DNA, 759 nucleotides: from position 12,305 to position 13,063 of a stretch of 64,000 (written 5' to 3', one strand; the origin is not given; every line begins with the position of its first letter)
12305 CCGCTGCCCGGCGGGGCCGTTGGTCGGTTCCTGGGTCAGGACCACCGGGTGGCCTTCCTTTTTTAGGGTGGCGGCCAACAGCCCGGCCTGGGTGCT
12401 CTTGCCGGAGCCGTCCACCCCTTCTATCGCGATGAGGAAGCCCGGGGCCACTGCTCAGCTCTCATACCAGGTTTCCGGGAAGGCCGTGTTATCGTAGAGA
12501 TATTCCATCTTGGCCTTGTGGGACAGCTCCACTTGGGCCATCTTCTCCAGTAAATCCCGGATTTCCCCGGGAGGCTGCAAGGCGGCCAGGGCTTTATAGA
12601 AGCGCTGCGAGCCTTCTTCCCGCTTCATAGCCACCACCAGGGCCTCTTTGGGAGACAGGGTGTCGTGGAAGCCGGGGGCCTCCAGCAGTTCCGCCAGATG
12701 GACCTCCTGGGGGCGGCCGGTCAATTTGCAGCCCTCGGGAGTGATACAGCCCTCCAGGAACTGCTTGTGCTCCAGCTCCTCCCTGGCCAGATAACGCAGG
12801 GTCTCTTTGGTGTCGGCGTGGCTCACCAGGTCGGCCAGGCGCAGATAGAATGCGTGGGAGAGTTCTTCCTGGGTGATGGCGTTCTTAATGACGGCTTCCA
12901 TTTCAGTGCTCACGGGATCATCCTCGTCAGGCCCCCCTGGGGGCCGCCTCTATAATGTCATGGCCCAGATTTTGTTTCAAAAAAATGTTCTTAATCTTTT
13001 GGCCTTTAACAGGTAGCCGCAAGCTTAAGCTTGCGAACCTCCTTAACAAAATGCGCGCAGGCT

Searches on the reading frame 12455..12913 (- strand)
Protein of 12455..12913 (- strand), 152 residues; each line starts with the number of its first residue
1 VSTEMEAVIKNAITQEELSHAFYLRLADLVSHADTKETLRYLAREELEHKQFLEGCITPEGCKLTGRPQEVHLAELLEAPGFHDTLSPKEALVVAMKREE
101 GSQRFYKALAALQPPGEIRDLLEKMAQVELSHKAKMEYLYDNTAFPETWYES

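Call 21: find_encoding_contigs(protein=window:12455-12913:-, flank=10000, max_places=10)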
Protein window:12455-12913:- (152 aa): 5 contigs read that carry it; 4 places shown.
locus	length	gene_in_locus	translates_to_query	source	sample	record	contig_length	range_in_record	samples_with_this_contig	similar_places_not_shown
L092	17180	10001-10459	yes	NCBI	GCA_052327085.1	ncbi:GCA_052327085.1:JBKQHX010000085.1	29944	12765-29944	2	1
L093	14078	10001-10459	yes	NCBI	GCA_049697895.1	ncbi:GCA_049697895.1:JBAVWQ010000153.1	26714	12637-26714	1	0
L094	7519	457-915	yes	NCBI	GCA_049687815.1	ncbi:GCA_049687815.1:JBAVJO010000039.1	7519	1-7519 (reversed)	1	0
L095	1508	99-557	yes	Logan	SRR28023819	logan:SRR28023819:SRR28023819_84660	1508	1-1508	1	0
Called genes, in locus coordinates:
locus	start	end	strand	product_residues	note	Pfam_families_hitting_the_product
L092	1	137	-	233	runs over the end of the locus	PF00149:Metallophos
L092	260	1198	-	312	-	PF04055:Radical_SAM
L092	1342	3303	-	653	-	PF00580:UvrD-helicase, PF01443:Viral_helicase1 (faint), PF13245:AAA_19, PF13604:AAA_30 (faint), PF13361:UvrD_C, PF13538:UvrD_C_2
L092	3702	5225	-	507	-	PF00590:TP_methylase, PF02602:HEM4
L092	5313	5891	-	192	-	PF01814:Hemerythrin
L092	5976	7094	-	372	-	PF04015:DUF362, PF13187:Fer4_9, PF25160:LdpA_Fe-S-bd (faint), PF12838:Fer4_7, PF13237:Fer4_10, PF14697:Fer4_21, PF12837:Fer4_6 (weak), PF00037:Fer4 (weak), +1 more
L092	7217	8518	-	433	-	PF01979:Amidohydro_1, PF12890:DHOase, PF07969:Amidohydro_3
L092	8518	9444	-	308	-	PF02729:OTCace_N, PF00185:OTCace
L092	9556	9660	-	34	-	-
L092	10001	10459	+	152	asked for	PF02915:Rubrerythrin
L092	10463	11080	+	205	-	PF02223:Thymidylate_kin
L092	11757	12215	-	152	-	-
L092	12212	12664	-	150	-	PF01451:LMWPc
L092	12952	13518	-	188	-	-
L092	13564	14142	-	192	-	PF20227:DUF6586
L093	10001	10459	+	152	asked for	PF02915:Rubrerythrin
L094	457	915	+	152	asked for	PF02915:Rubrerythrin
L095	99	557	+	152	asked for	PF02915:Rubrerythrin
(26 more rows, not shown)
